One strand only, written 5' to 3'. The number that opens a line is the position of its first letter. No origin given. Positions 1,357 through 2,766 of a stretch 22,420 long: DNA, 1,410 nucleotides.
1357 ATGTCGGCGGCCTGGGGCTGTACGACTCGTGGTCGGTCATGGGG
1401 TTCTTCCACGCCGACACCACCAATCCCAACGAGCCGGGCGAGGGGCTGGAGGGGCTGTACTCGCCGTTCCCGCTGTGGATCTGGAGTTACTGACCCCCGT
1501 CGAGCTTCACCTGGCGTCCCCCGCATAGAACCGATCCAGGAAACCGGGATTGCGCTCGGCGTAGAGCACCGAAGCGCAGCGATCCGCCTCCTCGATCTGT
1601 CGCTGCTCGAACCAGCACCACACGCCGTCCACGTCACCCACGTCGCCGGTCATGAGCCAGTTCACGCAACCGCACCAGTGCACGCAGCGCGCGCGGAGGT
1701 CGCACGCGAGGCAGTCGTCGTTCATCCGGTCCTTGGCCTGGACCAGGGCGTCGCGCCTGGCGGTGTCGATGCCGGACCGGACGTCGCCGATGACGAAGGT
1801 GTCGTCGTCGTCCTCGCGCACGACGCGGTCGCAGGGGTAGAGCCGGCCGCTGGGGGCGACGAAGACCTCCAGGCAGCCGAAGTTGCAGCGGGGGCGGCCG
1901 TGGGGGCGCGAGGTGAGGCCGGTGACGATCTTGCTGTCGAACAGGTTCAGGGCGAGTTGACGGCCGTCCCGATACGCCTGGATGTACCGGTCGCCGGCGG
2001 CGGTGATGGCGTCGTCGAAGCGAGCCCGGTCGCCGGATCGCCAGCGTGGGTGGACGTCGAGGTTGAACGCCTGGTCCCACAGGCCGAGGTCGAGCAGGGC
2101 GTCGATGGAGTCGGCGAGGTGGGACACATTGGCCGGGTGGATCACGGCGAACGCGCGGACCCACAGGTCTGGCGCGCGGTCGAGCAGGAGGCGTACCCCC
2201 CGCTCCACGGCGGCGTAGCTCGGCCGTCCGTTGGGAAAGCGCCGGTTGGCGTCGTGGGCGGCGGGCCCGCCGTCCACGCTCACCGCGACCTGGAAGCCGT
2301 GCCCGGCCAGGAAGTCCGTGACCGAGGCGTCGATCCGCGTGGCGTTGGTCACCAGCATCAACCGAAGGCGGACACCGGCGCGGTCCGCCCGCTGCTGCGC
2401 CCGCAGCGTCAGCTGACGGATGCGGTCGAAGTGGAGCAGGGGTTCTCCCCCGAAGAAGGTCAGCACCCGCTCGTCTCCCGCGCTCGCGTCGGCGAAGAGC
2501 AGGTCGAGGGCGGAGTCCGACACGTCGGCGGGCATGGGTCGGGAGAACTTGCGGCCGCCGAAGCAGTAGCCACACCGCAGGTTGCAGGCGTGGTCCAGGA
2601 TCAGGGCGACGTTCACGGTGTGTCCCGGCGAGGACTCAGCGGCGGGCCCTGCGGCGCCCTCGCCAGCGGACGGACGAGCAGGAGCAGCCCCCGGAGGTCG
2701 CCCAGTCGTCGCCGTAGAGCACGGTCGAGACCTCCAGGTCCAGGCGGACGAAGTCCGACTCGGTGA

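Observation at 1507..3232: anSME-like radical SAM/SPASM maturase paired with a Tat-exported acidic protein that is not a sulfatase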

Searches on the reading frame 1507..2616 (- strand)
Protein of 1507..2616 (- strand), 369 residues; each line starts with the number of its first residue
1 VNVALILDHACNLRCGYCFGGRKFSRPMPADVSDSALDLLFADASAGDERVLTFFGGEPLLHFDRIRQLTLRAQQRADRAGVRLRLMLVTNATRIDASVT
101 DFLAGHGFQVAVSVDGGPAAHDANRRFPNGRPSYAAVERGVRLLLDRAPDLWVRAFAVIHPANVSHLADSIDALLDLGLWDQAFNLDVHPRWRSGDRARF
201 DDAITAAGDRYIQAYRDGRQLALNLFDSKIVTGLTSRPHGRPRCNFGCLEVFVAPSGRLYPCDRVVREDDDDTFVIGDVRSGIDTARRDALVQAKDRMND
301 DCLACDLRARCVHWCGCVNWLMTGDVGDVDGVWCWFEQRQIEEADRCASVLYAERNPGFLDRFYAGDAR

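Call 3: search_protein_families(library=ncbifam, proteins=[window:1507-2616:-], max_evalue=0.01)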
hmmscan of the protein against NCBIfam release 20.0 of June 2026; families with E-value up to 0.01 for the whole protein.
window:1507-2616:- (369 aa): 54 families (the best 25 are shown)
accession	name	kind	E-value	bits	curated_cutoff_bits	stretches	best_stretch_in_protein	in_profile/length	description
NF047865.1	rSAM_PapB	equivalog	2.2e-55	188.2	340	1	3-327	5-328/330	PapB family radical SAM/SPASM ranthipeptide maturase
TIGR03906.1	quino_hemo_SAM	equivalog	7.5e-41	140.2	453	1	3-364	96-462/467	quinohemoprotein amine dehydrogenase maturation protein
TIGR04064.1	rSAM_nif11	equivalog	3e-39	135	518.7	2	2-155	79-235/459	nif11-like peptide radical SAM maturase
TIGR04115.1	rSAM_Cxxx_rpt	equivalog_domain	5.1e-38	131.5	350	1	3-322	4-332/359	radical SAM peptide maturase, CXXX-repeat target family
TIGR04068.1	rSAM_ocin_clost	equivalog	2.7e-33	115.6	500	2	4-150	87-238/462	Cys-rich peptide radical SAM maturase CcpM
TIGR03974.1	rSAM_six_Cys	equivalog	8.9e-32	110.5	425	1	5-344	101-445/451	thioether cross-link-forming SCIFF peptide maturase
TIGR04280.1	geopep_mat_rSAM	hypoth_equivalog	7.5e-28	97.7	400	1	2-331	85-408/428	geopeptide radical SAM maturase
NF038170.1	lachnocin_rSAM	equivalog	2.4e-25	89.3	550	1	2-307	77-387/440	lachnocin radical SAM maturase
TIGR03978.1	rSAM_paired_1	equivalog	2.6e-25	89.1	370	1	7-179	89-262/466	His-Xaa-Ser system radical SAM maturase HxsB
NF040492.1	not_ScfB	exception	2.2e-23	82.9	855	2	3-148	97-246/450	ScfB-related radical SAM/SPASM orphan maturase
NF041298.1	rSAM_mat_DynA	equivalog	1.8e-22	79.8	450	1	9-325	9-331/356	dynobactin maturation radical SAM/SPASM protein DynA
TIGR03942.1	sulfatase_rSAM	equivalog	1.3e-20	73.8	349.45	1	9-315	9-324/363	anaerobic sulfatase maturase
TIGR04463.1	rSAM_vs_C_rich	equivalog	6e-20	71.4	525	1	9-316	90-395/438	TIGR04463 family radical SAM/SPASM RiPP maturase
NF041718.1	rSAM_phane_AMC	equivalog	1.8e-19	70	425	1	10-187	15-188/362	cyclophane-forming radical SAM peptide maturase AmcB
TIGR04261.1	rSAM_GlyRichRpt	subfamily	5.3e-19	68.4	310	1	10-187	6-186/363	cyclophane-forming radical SAM/SPASM peptide maturase GrrM/OscB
NF010321.0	PRK13758.1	equivalog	6.7e-14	51.8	441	1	10-144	14-153/370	anaerobic sulfatase-maturase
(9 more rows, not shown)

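Call 4: search_protein_families(library=pfam, proteins=[window:1507-2616:-], max_evalue=0.01)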
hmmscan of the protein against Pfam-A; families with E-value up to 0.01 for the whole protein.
window:1507-2616:- (369 aa): 2 families
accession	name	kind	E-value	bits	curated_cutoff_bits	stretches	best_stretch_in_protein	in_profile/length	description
PF04055.27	Radical_SAM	-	4e-15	56.8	29.5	1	9-172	5-164/166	Radical SAM superfamily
PF13353.11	Fer4_12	-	7e-06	26.8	22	1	9-78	13-82/137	4Fe-4S single cluster domain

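Call 7: find_homologous_proteins(query=window:1507-2616:-, max_evalue=1e-10)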
Query window:1507-2616:- (369 aa): 840 proteins with E <= 1e-10 among 8000 candidates; the best 120 are listed.
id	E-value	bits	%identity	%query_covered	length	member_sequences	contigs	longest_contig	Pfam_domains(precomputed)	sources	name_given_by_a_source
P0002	1.3e-251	852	100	100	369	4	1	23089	PF04055.28,PF13353.12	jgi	-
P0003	2.0e-193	661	79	99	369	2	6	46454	PF04055.28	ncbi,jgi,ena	-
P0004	7.5e-141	488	57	99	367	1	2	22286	PF04055.28,PF13353.12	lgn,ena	-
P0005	4.6e-131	455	58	99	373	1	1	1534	PF04055.28,PF13353.12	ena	-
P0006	1.7e-130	453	58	99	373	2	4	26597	PF04055.28,PF13353.12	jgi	-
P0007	3.9e-127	442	57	100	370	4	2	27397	PF04055.28,PF13353.12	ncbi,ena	-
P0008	4.8e-116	406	54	99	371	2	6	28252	PF04055.28,PF13353.12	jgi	-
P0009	3.7e-115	403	53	99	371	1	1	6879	PF04055.28,PF13353.12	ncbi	-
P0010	4.4e-115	403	52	99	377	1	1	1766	PF04055.28,PF13353.12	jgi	-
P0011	4.8e-115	403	53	99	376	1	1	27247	PF04055.28,PF13353.12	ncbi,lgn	-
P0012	8.0e-114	399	51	100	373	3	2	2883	PF04055.28,PF13353.12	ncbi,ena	-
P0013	1.2e-113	398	51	99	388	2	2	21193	PF04055.28,PF13353.12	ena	-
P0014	3.1e-112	393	52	99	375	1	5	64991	PF04055.28,PF13353.12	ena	-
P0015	2.1e-111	391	54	99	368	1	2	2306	PF04055.28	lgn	-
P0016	9.2e-111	389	51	99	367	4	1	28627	PF04055.28,PF13353.12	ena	-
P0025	1.4e-106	375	50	99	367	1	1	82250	PF04055.28,PF13353.12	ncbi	-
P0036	7.2e-103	363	50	99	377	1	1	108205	PF04055.28,PF13353.12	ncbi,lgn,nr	ncbi:MAG: radical SAM protein [Deltaproteobacteria bacterium]|nr:radical SAM protein [Deltaproteobac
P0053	4.8e-90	320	44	99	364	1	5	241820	PF04055.28,PF13353.12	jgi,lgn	jgi:uncharacterized protein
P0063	1.6e-85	305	42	99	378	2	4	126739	PF04055.28,PF13353.12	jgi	jgi:uncharacterized protein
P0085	6.7e-77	277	40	99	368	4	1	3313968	PF04055.28,PF13353.12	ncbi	ncbi:MAG: radical SAM protein [Myxococcales bacterium]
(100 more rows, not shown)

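Call 8: find_encoding_contigs(protein=P0003, flank=6000, max_places=3)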
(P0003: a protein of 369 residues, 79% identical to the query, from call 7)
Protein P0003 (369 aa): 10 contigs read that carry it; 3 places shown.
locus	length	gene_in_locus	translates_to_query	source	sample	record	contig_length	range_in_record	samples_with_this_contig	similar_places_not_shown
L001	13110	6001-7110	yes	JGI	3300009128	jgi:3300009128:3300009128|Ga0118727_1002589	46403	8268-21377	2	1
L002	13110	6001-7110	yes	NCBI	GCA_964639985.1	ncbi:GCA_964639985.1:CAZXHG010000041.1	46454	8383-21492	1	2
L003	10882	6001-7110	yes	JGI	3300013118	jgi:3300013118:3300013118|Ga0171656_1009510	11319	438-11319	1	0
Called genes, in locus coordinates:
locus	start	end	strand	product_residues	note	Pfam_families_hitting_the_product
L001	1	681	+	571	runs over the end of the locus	PF00501:AMP-binding, PF13193:AMP-binding_C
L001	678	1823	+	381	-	PF00890:FAD_binding_2, PF01134:GIDA (faint), PF01266:DAO, PF01494:FAD_binding_3 (weak), PF07992:Pyr_redox_2 (weak), PF12831:FAD_oxidored, PF13450:NAD_binding_8, PF01593:Amino_oxidase, +2 more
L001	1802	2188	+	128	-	-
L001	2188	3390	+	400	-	PF00970:FAD_binding_6, PF00175:NAD_binding_1, PF00111:Fer2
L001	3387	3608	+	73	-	-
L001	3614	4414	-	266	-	PF13189:Cytidylate_kin2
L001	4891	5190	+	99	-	-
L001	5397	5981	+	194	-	-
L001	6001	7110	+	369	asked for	PF04055:Radical_SAM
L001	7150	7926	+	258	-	-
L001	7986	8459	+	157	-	-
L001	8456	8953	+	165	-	-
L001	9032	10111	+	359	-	PF02518:HATPase_c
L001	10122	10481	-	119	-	PF00072:Response_reg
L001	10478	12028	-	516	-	PF08448:PAS_4, PF13426:PAS_9 (weak), PF08448:PAS_4, PF02518:HATPase_c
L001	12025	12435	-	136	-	PF00072:Response_reg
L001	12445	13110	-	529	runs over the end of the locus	PF12838:Fer4_7 (faint), PF13187:Fer4_9 (faint), PF13183:Fer4_8, PF13237:Fer4_10 (faint), PF13534:Fer4_17 (faint), PF02754:CCG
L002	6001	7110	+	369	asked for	PF04055:Radical_SAM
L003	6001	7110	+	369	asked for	PF04055:Radical_SAM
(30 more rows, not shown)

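Call 9: find_encoding_contigs(protein=P0004, flank=6000, max_places=2)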
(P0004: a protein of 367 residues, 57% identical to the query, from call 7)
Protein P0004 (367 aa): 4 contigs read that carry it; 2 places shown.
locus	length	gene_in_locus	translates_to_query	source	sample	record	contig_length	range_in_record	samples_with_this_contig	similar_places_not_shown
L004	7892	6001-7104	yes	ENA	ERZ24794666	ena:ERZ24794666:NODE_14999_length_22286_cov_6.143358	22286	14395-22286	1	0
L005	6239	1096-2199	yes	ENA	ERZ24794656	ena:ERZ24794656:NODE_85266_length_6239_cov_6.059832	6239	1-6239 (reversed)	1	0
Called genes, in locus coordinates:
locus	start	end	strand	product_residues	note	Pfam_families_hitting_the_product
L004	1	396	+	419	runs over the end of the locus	PF01029:NusB, PF01189:Methyltr_RsmB-F, PF13649:Methyltransf_25 (weak), PF13847:Methyltransf_31 (weak)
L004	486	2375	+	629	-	PF11617:Cu-binding_MopE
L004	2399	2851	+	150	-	-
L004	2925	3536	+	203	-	-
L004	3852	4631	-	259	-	-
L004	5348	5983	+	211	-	-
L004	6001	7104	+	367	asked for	PF04055:Radical_SAM, PF13353:Fer4_12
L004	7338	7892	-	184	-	?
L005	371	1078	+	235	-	-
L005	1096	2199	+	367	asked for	PF04055:Radical_SAM, PF13353:Fer4_12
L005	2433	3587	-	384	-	PF02771:Acyl-CoA_dh_N, PF02770:Acyl-CoA_dh_M, PF00441:Acyl-CoA_dh_1, PF08028:Acyl-CoA_dh_2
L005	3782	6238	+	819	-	?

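Call 15: find_related_loci(query=A1, collection=genome_contigs, flank=5000)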
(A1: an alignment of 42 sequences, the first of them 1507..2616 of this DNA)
Query A1 (369 aa) in genome_contigs; peptide patterns used: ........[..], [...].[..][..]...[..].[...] (x = any residue, [..] = any of these).
599 stretches matched a pattern (row limit reached: there are more); 528 encode a relative of the query (tblastn E <= 1e-3); the best 80 are kept; 80 distinct loci.
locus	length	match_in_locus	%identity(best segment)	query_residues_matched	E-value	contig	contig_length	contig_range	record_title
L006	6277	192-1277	43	1-364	1e-88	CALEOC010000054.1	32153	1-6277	MAG TPA_asm: uncultured Myxococcales bacterium isolate SRR1561992_bin.48_CONCOCT_v1.1_MAG genome assembly, contig: ERZ72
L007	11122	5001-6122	34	1-369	4e-72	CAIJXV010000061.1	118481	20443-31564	uncultured bacterium isolate Loclat_bin-05825 genome assembly, contig: bin-05825:061/124, whole genome shotgun sequence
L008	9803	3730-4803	41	1-364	3e-69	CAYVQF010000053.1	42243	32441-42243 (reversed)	MAG TPA_asm: uncultured Myxococcales bacterium isolate SRP241326_co1_343 genome assembly, contig: NODE_1495_length_42243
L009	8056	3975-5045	37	1-364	2e-67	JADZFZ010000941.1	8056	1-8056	MAG: Deltaproteobacteria bacterium isolate SJ883 c_000001029619, whole genome shotgun sequence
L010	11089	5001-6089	35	1-364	2e-63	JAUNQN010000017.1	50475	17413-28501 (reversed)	MAG: Akkermansia sp. isolate S38M_St_6 NODE_94_length_50475_cov_10.039905, whole genome shotgun sequence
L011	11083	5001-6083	31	1-363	6e-68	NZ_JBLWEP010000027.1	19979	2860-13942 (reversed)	Candidatus Electronema sp. TJ TJ__3601, whole genome shotgun sequence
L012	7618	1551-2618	34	4-364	2e-58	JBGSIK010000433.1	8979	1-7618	MAG: Candidatus Krumholzibacteriia bacterium isolate JTS-AC129 k141_2907421, whole genome shotgun sequence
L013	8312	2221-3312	29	1-367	6e-58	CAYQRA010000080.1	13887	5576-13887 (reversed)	MAG TPA_asm: uncultured Saprospiraceae bacterium isolate SRP065251_co2_7 genome assembly, contig: NODE_3223_length_13887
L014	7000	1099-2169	33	2-364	4e-56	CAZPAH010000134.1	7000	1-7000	MAG TPA_asm: uncultured bacterium isolate binchicken_co129_916 genome assembly, contig: NODE_36370_length_7000_cov_5.355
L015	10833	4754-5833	33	1-364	3e-51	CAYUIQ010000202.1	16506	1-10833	MAG TPA_asm: uncultured Planctomycetaceae bacterium isolate SRP167671_co1_171 genome assembly, contig: NODE_4101_length_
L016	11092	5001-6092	28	1-363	7e-50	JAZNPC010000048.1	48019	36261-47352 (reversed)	MAG: Kiritimatiellia bacterium isolate T1900044836_TS20190302.MAGScoT_cleanbin_000018 SGB_2922_k141_703899, whole genome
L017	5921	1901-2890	34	3-338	3e-48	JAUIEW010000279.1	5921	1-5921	MAG: Phycisphaerae bacterium isolate 8_bin.52 NODE_11647_length_5921_cov_0.971177, whole genome shotgun sequence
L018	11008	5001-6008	34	3-344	4e-47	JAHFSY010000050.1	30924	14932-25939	MAG: Verrucomicrobia bacterium isolate nzgw608 NODE_810_length_30925_cov_5.438287, whole genome shotgun sequence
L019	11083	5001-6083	40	1-364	1e-79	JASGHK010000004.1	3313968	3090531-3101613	MAG: Myxococcales bacterium isolate 5N171 JMF-2111-06-0005.ont.bin.171_3, whole genome shotgun sequence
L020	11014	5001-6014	34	2-346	3e-45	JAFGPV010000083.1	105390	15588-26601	MAG: Pirellulales bacterium isolate Zod_Metabat.711 k87_3967994, whole genome shotgun sequence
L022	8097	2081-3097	29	3-346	4e-39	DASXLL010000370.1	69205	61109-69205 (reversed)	MAG TPA_asm: Pirellulaceae bacterium isolate SMAG_U5301 k141_4494884, whole genome shotgun sequence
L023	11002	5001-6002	29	1-338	5e-47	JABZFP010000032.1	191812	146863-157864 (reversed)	MAG: Desulfobacteraceae bacterium isolate 75 scaffold_97, whole genome shotgun sequence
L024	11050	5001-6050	29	1-363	2e-37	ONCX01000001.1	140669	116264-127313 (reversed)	uncultured Clostridiales bacterium isolate RUG194 genome assembly, contig: scaffold_17, whole genome shotgun sequence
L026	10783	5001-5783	33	5-270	4e-36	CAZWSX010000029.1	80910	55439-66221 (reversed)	MAG TPA_asm: uncultured Pirellulaceae bacterium isolate SRP287051_co1_192 genome assembly, contig: NODE_653_length_80910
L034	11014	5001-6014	25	2-341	2e-32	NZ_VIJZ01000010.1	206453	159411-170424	Paenibacillus ottowii strain MS2379 NODE_10_length_206453_cov_75.252009, whole genome shotgun sequence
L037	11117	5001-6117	40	1-368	2e-55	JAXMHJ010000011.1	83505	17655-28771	MAG: Kiritimatiellia bacterium isolate STL-VER1 C1.80.fa-11, whole genome shotgun sequence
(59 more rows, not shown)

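Call 18: find_related_loci(query=A1, collection=metagenome_contigs, flank=5000)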
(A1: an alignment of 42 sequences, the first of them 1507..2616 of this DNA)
Query A1 (369 aa) in metagenome_contigs; peptide patterns used: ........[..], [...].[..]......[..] (x = any residue, [..] = any of these).
600 stretches matched a pattern (row limit reached: there are more); 514 encode a relative of the query (tblastn E <= 1e-3); the best 80 are kept; 80 distinct loci.
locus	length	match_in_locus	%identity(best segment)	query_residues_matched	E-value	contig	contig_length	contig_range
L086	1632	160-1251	47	1-367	3e-101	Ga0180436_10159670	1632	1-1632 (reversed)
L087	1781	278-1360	43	1-364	1e-88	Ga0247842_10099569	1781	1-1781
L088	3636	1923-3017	41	1-367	4e-84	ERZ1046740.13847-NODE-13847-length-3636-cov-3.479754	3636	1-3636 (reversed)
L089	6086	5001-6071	33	1-364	4e-61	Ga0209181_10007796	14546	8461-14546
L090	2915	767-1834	35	4-364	2e-58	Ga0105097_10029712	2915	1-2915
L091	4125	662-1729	32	4-364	5e-56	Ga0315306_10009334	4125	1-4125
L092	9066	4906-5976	30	2-364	8e-54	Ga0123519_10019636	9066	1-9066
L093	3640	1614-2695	42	1-365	1e-63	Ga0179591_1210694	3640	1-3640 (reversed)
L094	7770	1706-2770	31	1-364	2e-53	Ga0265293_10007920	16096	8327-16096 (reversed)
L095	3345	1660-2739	30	1-364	7e-53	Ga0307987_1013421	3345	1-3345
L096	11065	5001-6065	30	1-364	6e-51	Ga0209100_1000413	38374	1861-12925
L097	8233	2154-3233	29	1-363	4e-50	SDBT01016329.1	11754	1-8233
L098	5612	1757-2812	30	1-363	2e-50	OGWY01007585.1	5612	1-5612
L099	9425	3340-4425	30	1-364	1e-49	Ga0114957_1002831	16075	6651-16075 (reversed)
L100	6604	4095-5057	34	1-325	3e-49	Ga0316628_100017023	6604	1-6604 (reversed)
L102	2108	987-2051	29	1-364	6e-47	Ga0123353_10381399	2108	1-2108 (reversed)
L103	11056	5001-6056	28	1-363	1e-43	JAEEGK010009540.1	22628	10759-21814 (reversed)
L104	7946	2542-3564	30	1-352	2e-41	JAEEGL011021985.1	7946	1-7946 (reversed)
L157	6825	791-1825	26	2-342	4e-26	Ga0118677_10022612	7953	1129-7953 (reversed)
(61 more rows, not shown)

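Call 19: find_encoding_contigs(protein=P0007, flank=5000, max_places=1)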
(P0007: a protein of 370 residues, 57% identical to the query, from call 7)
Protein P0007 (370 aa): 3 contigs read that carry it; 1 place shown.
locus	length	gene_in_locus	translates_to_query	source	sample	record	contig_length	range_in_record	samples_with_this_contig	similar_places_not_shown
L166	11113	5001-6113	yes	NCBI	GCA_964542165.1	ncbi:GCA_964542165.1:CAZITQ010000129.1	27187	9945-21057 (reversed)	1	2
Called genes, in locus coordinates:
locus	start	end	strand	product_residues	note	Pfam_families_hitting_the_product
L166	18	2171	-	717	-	PF00069:Pkinase, PF07714:PK_Tyr_Ser-Thr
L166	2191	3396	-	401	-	PF02608:Bmp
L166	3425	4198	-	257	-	-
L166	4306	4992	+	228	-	-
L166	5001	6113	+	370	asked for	PF04055:Radical_SAM, PF13353:Fer4_12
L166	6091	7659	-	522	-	PF00691:OmpA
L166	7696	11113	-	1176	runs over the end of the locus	PF18884:TSP3_bac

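Call 20: find_encoding_contigs(protein=P0008, flank=5000, max_places=1)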
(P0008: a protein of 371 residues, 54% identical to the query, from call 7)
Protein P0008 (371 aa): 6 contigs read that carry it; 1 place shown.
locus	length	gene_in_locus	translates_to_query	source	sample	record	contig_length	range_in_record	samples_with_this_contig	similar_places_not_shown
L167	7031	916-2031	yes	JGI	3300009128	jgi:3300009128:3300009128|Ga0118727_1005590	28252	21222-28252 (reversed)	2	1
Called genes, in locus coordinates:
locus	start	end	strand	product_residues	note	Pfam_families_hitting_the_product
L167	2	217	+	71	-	?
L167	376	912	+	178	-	-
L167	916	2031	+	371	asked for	PF04055:Radical_SAM, PF13353:Fer4_12 (weak)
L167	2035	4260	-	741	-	PF00069:Pkinase, PF07714:PK_Tyr_Ser-Thr, PF03781:FGE-sulfatase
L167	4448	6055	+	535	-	PF22544:HYDIN_VesB_CFA65-like_Ig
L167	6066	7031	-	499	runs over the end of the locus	PF16868:NMT1_3, PF12974:Phosphonate-bd (faint)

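Call 21: find_encoding_contigs(protein=P0014, flank=5000, max_places=1)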
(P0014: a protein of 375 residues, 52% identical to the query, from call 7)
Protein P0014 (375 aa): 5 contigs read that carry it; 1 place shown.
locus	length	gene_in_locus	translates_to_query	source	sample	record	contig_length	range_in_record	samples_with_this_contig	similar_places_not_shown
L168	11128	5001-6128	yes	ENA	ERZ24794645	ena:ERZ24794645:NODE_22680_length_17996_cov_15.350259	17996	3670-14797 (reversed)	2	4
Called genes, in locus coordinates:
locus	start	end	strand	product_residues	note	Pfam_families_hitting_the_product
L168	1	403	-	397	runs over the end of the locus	PF13439:Glyco_transf_4, PF13579:Glyco_trans_4_4, PF00534:Glycos_transf_1, PF13692:Glyco_trans_1_4, PF13524:Glyco_trans_1_2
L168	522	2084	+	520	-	PF00171:Aldedh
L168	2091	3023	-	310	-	PF00198:2-oxoacid_dh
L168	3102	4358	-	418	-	PF12710:HAD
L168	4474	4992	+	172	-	-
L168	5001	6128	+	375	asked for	PF04055:Radical_SAM, PF13353:Fer4_12 (weak)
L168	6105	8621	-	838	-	PF00069:Pkinase, PF07714:PK_Tyr_Ser-Thr, PF03781:FGE-sulfatase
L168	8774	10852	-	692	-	PF20245:DUF6600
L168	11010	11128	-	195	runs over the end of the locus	-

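Call 22: find_encoding_contigs(protein=P0025, flank=5000, max_places=1)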
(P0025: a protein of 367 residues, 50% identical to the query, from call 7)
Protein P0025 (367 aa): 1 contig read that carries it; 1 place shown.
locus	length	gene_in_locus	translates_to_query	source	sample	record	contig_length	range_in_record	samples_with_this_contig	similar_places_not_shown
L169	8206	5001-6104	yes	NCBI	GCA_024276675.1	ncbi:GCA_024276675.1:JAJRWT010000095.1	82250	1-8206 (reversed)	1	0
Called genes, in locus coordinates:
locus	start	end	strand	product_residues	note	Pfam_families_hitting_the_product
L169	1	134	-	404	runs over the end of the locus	PF00180:Iso_dh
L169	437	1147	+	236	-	PF01833:TIG (faint)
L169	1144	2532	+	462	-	PF13620:CarboxypepD_reg, PF13715:CarbopepD_reg_2, PF07715:Plug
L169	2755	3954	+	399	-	PF25183:OMP_b-brl_4 (faint)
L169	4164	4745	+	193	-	-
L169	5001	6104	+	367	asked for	PF04055:Radical_SAM, PF13353:Fer4_12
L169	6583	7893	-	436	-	PF14697:Fer4_21 (faint), PF12837:Fer4_6 (weak), PF00037:Fer4 (weak), PF12838:Fer4_7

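Call 23: find_encoding_contigs(protein=P0036, flank=5000, max_places=1)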
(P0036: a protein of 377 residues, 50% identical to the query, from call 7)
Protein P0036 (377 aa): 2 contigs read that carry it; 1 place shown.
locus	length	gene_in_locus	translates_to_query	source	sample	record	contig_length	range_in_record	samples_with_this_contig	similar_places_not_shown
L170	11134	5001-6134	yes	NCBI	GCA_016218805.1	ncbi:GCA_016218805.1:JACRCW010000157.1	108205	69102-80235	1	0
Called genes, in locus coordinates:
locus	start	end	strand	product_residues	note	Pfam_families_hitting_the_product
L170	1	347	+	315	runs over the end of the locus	-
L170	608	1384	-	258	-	-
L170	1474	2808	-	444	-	PF00753:Lactamase_B, PF12706:Lactamase_B_2 (weak), PF10996:Beta-Casp, PF07521:RMMBL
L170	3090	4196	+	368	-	PF19580:Exo_endo_phos_3, PF03372:Exo_endo_phos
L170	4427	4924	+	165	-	-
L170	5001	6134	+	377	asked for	PF04055:Radical_SAM, PF13353:Fer4_12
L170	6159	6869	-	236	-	PF14219:DUF4328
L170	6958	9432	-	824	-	PF13385:Laminin_G_3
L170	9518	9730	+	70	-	-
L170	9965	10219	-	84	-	-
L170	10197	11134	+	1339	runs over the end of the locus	PF01833:TIG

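Call 24: find_encoding_contigs(protein=P0053, flank=5000, max_places=1)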
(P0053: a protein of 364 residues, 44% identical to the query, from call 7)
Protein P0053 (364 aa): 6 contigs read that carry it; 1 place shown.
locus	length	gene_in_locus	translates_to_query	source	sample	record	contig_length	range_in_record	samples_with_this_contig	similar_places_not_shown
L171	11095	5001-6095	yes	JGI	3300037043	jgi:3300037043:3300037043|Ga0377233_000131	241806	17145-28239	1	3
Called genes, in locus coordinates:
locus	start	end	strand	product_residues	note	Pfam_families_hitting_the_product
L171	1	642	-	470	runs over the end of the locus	PF02321:OEP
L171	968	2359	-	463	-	-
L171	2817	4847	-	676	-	PF00133:tRNA-synt_1, PF01406:tRNA-synt_1e (faint), PF09334:tRNA-synt_1g, PF18912:DZR_2 (faint), PF19303:Anticodon_3, PF01588:tRNA_bind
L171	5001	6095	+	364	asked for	PF04055:Radical_SAM, PF13353:Fer4_12 (weak)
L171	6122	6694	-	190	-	-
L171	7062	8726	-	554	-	PF02776:TPP_enzyme_N, PF00205:TPP_enzyme_M, PF02775:TPP_enzyme_C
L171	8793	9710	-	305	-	PF01791:DeoC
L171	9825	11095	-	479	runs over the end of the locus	PF13393:tRNA-synt_His, PF03129:HGTP_anticodon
